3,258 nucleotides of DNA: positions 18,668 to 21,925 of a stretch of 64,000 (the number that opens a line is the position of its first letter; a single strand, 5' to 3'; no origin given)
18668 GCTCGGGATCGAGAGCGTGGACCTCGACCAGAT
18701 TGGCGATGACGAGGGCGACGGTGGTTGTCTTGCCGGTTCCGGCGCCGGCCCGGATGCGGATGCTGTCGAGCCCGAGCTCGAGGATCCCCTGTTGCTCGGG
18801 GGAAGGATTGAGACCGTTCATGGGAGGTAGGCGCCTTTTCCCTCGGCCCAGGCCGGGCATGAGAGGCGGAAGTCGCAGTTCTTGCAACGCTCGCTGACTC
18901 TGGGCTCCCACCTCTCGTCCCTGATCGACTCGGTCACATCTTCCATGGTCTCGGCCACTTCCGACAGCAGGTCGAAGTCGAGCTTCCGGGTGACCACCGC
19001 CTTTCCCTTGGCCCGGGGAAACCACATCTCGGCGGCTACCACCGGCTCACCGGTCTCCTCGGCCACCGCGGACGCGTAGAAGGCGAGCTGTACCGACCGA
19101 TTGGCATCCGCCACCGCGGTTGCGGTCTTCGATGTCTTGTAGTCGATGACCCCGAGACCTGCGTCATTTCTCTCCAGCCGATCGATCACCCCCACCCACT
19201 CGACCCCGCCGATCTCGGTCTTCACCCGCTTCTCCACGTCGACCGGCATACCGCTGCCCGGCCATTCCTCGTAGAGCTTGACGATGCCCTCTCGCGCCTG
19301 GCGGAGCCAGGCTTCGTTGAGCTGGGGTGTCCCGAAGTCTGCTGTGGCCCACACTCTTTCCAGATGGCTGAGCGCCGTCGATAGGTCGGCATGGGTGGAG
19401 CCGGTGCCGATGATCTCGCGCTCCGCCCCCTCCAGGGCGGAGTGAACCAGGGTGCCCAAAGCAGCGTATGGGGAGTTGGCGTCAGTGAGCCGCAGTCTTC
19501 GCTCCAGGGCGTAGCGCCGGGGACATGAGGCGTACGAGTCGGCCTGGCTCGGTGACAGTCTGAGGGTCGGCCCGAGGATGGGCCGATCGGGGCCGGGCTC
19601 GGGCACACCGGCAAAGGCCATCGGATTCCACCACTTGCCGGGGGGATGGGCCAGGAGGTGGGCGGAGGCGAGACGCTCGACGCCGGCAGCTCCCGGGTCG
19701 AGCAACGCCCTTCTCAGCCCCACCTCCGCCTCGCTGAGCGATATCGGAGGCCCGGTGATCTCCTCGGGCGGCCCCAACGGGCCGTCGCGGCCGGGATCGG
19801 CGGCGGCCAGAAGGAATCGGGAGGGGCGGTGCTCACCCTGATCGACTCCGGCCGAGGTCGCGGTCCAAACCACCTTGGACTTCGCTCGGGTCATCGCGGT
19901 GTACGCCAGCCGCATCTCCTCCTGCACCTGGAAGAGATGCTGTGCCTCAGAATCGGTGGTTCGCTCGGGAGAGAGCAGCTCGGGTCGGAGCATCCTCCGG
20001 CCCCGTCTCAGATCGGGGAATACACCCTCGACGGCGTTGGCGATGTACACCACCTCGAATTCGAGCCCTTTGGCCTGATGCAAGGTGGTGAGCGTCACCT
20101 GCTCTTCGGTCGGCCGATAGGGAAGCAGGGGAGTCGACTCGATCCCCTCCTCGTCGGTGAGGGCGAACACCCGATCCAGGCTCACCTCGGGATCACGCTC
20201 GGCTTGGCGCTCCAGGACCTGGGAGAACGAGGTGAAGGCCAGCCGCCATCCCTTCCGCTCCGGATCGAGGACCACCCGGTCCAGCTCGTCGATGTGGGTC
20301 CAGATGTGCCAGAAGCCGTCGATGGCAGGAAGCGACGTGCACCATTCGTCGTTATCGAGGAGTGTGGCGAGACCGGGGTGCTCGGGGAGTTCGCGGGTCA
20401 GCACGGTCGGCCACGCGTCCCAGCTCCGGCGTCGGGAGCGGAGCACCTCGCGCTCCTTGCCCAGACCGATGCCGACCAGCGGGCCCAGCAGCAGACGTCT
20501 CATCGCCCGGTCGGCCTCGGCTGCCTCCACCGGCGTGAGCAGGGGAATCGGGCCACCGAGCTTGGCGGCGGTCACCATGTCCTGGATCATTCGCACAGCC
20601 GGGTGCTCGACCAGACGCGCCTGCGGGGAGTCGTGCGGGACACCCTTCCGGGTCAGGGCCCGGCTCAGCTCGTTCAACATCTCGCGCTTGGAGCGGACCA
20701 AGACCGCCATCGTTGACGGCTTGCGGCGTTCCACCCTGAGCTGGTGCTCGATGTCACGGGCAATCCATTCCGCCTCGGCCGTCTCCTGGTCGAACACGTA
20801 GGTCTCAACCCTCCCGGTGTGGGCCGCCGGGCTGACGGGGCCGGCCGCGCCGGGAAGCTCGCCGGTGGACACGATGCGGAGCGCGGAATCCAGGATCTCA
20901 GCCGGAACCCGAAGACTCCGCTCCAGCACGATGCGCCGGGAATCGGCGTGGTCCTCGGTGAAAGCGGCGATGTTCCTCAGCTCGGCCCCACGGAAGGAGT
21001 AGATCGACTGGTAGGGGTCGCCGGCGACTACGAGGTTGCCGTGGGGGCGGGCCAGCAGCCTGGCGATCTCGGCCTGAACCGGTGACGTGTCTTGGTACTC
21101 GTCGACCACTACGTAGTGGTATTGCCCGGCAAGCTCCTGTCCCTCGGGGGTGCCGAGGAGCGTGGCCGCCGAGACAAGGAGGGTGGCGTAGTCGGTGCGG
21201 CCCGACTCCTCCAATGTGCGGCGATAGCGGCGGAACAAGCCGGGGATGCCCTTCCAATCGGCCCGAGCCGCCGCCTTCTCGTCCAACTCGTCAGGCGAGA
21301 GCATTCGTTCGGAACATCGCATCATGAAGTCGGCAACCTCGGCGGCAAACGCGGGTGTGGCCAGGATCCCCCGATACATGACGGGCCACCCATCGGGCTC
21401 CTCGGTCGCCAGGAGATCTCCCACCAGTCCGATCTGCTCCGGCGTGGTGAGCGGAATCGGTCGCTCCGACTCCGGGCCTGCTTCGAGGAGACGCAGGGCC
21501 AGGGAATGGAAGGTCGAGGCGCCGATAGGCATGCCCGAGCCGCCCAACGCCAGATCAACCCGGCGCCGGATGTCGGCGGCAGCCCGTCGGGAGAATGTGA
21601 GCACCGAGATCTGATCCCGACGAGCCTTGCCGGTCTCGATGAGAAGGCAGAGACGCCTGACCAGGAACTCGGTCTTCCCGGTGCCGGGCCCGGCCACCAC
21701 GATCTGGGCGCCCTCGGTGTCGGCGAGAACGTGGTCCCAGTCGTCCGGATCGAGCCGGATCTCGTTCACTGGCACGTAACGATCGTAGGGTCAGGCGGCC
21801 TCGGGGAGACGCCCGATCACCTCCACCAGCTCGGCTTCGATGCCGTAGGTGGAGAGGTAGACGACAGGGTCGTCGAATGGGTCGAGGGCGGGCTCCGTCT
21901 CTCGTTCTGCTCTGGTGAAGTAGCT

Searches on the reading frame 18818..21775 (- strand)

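Call 61: search_protein_families(library=pfam, proteins=[window:18818-21775:-], max_evalue=0.00001)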
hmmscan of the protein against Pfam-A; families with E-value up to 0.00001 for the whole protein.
window:18818-21775:- (985 aa): 7 families
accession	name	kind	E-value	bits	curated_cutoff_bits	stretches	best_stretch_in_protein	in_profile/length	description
PF00580.27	UvrD-helicase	-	1.3e-47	163.2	23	1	12-276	5-270/271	UvrD/REP helicase N-terminal domain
PF12705.13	PDDEXK_1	-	3e-37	129.3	22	1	739-974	1-247/247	PD-(D/E)XK nuclease superfamily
PF13361.12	UvrD_C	-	5.7e-26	92.2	25.6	1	557-640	284-348/350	UvrD-like helicase C-terminal domain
PF13245.12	AAA_19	-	2.3e-17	63.9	25.1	1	22-262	12-134/134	AAA domain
PF10926.14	DUF2800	-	2.5e-10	40.5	21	1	739-978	3-237/368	Protein of unknown function (DUF2800)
PF01930.23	Cas_Cas4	-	4.3e-09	37.1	22.7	1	861-973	53-158/160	Domain of unknown function DUF83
PF13538.12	UvrD_C_2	-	1.2e-08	35.1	27.4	0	560-585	2-27/52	UvrD-like helicase C-terminal domain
